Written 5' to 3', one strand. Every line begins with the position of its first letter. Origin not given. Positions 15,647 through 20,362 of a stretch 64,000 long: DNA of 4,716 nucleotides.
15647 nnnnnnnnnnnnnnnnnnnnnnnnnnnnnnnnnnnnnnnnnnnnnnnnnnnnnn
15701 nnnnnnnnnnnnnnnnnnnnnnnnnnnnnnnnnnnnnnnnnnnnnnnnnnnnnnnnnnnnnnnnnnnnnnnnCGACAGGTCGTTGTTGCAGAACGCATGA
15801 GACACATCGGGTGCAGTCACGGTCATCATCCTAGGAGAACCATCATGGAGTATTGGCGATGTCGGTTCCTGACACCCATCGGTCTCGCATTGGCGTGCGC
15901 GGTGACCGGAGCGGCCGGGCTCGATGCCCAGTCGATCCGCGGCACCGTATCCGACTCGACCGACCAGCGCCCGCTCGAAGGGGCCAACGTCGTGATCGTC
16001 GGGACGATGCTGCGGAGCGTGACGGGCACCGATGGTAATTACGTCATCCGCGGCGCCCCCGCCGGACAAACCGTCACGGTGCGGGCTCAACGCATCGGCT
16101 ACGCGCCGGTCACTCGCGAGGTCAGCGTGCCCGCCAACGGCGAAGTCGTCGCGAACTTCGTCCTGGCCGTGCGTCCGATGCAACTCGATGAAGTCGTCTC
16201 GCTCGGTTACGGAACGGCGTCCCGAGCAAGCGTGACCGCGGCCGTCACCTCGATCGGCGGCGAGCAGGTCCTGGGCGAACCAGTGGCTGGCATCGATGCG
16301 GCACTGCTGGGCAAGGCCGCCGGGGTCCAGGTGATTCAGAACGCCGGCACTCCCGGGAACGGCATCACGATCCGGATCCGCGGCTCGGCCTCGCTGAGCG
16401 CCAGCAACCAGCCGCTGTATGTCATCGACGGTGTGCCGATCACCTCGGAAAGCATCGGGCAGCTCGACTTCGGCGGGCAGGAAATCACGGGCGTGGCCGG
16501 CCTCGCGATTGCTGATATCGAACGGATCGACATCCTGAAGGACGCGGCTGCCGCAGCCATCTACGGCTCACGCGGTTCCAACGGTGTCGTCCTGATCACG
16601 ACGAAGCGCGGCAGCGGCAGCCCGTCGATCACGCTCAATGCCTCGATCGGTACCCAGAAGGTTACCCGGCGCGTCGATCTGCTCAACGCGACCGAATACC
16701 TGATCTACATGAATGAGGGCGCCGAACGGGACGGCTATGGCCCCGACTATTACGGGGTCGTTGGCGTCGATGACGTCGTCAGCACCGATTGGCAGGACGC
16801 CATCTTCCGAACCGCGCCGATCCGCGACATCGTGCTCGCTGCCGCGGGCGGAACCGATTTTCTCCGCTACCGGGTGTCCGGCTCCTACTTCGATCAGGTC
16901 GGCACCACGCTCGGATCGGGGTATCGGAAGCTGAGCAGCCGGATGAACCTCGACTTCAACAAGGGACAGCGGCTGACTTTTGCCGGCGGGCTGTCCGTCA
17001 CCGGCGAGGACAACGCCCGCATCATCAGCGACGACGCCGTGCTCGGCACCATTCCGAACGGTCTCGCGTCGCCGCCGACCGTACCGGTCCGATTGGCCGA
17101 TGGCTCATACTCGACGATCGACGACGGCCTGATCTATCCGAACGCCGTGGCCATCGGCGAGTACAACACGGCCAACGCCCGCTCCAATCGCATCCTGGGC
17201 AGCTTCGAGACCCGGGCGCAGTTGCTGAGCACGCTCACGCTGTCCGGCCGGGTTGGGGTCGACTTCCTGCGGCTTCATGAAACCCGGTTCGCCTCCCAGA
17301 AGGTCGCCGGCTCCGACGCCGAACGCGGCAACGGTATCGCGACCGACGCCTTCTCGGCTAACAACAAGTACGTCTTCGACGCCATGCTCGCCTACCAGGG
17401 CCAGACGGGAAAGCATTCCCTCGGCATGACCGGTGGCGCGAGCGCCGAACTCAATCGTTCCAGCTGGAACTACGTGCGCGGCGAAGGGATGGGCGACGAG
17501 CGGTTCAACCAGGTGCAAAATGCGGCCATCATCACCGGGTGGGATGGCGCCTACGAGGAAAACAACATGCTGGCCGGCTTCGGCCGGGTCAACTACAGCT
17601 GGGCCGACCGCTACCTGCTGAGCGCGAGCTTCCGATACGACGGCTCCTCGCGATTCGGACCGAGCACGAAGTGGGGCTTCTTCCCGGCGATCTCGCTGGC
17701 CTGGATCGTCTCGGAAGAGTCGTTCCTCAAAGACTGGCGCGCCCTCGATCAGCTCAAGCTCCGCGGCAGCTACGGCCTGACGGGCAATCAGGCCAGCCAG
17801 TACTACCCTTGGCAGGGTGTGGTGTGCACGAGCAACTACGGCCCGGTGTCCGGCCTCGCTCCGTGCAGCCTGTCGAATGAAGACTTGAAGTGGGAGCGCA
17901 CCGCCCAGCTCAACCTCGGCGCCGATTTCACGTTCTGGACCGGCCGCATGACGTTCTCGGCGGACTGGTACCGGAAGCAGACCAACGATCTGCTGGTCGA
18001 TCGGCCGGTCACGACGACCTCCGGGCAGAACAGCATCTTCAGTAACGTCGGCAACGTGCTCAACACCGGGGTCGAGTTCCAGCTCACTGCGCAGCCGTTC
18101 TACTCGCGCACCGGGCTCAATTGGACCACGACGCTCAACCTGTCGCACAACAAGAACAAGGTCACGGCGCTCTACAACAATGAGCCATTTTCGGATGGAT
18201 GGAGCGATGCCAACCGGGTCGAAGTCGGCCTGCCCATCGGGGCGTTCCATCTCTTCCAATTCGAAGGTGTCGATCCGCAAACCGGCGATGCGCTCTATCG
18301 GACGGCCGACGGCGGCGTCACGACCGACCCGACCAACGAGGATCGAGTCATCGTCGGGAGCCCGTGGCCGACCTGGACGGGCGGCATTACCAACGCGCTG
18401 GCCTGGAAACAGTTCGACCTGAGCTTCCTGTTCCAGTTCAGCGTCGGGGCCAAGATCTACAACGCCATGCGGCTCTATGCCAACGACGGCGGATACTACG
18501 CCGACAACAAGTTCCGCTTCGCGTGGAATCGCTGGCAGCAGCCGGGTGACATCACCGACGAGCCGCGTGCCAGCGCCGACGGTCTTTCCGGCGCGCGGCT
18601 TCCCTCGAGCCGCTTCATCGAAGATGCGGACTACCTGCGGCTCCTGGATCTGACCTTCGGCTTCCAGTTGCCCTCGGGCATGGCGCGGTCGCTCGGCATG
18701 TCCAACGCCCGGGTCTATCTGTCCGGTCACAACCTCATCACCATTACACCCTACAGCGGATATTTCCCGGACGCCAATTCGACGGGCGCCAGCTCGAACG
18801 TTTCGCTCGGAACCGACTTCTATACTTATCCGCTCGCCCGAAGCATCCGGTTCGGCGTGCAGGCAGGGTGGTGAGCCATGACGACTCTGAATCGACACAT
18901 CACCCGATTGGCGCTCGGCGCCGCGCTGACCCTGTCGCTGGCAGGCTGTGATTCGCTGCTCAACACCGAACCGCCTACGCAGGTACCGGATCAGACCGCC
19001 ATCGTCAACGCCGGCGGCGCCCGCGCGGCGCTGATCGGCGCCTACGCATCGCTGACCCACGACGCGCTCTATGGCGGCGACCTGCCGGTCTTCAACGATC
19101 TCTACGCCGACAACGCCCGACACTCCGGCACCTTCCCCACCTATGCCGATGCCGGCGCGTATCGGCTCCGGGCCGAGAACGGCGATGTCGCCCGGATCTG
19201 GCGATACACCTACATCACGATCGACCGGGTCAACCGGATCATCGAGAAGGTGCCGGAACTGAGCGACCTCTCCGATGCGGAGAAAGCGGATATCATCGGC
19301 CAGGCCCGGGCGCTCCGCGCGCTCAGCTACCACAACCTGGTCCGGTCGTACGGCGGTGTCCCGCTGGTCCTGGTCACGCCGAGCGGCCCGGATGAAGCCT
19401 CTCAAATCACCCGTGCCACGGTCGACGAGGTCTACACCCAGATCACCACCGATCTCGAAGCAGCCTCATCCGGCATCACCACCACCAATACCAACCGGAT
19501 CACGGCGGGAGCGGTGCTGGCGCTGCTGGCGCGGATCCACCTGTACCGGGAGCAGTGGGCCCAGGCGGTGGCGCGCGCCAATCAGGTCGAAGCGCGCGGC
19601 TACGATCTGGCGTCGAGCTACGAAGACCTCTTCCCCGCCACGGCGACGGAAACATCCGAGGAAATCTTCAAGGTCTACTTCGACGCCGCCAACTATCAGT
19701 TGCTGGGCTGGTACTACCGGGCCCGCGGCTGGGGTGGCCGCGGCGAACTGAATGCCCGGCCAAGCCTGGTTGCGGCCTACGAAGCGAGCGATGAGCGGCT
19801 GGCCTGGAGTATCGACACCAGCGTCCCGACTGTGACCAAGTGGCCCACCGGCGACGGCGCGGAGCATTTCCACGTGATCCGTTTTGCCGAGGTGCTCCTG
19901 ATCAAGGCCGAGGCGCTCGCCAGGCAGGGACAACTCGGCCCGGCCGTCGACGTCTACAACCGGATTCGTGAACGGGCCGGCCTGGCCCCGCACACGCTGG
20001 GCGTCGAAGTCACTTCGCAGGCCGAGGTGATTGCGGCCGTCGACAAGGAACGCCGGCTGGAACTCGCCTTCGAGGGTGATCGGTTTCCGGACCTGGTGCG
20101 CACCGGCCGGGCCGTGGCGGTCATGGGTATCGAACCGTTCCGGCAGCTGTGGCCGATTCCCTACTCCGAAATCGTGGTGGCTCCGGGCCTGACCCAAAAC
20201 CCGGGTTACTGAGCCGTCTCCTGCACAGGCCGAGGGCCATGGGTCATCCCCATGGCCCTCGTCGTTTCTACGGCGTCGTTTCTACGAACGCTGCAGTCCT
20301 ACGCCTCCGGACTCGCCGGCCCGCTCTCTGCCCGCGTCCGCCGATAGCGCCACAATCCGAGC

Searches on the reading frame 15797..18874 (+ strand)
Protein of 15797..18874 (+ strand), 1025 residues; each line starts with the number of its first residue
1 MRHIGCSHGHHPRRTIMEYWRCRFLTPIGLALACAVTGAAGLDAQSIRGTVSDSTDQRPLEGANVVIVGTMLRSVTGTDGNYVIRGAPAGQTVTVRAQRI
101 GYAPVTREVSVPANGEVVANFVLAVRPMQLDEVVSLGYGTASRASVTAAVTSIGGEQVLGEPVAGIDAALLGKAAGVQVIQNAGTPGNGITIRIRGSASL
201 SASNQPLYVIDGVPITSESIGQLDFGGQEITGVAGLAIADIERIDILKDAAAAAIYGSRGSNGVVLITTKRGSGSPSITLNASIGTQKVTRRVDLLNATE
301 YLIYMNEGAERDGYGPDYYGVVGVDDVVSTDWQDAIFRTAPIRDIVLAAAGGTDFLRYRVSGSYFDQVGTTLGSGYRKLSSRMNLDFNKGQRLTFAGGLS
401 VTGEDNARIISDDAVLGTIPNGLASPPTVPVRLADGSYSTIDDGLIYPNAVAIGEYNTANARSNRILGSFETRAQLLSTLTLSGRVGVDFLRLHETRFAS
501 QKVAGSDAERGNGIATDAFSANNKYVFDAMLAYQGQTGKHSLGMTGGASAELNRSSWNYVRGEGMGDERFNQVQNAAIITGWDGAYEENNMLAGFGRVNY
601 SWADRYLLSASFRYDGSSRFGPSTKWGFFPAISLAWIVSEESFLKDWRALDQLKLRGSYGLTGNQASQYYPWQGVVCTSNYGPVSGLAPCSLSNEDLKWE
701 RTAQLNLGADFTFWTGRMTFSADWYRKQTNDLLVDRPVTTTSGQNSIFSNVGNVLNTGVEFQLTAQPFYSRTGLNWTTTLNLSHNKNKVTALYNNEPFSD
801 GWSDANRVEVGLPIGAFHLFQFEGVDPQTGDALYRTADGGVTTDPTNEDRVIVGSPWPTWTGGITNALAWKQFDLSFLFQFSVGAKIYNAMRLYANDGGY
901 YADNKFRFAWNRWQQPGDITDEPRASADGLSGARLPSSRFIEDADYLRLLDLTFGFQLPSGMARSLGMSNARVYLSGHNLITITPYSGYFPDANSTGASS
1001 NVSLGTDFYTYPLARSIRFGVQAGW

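Call 59: search_protein_families(library=pfam, proteins=[window:15797-18874:+], max_evalue=0.00001)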
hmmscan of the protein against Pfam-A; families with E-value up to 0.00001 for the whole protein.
window:15797-18874:+ (1025 aa): 4 families
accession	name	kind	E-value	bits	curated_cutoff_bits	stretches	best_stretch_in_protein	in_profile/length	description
PF00593.30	TonB_dep_Rec_b-barrel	-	5.5e-21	76.4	27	1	454-980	42-436/436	TonB dependent receptor-like, beta-barrel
PF07715.20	Plug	-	4.8e-16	59.6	23.9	1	144-264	3-107/107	TonB-dependent Receptor Plug Domain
PF13715.12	CarbopepD_reg_2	-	1.9e-15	57.1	32.2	1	47-134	1-87/88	CarboxypepD_reg-like domain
PF13620.12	CarboxypepD_reg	-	9e-15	55.2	32.3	1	46-123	1-81/82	Carboxypeptidase regulatory-like domain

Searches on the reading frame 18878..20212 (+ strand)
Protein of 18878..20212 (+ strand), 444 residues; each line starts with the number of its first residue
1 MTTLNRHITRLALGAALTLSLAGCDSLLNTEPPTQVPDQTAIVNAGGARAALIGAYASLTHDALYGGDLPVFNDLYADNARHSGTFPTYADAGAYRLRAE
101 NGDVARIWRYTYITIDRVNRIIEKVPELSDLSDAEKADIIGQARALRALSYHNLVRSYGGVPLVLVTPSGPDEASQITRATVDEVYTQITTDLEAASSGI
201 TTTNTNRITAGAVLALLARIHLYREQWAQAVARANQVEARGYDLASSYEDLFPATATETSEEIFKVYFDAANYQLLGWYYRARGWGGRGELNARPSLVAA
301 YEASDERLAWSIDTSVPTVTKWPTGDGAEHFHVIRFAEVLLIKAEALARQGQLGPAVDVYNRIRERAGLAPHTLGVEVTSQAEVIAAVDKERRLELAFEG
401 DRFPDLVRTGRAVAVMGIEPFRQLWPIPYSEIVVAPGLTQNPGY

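Call 59: search_protein_families(library=pfam, proteins=[window:18878-20212:+], max_evalue=0.00001)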
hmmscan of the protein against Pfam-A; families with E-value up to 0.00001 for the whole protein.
window:18878-20212:+ (444 aa): 3 families
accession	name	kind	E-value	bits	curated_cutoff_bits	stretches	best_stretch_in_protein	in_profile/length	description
PF07980.17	SusD_RagB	-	1.6e-29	104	23.1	1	319-444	144-297/297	SusD family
PF14322.12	SusD-like_3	-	2.4e-20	74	27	1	72-222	44-191/191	Starch-binding associating with outer membrane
PF12771.13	SusD-like_2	-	2e-07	30.6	27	1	87-205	43-155/415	Starch-binding associating with outer membrane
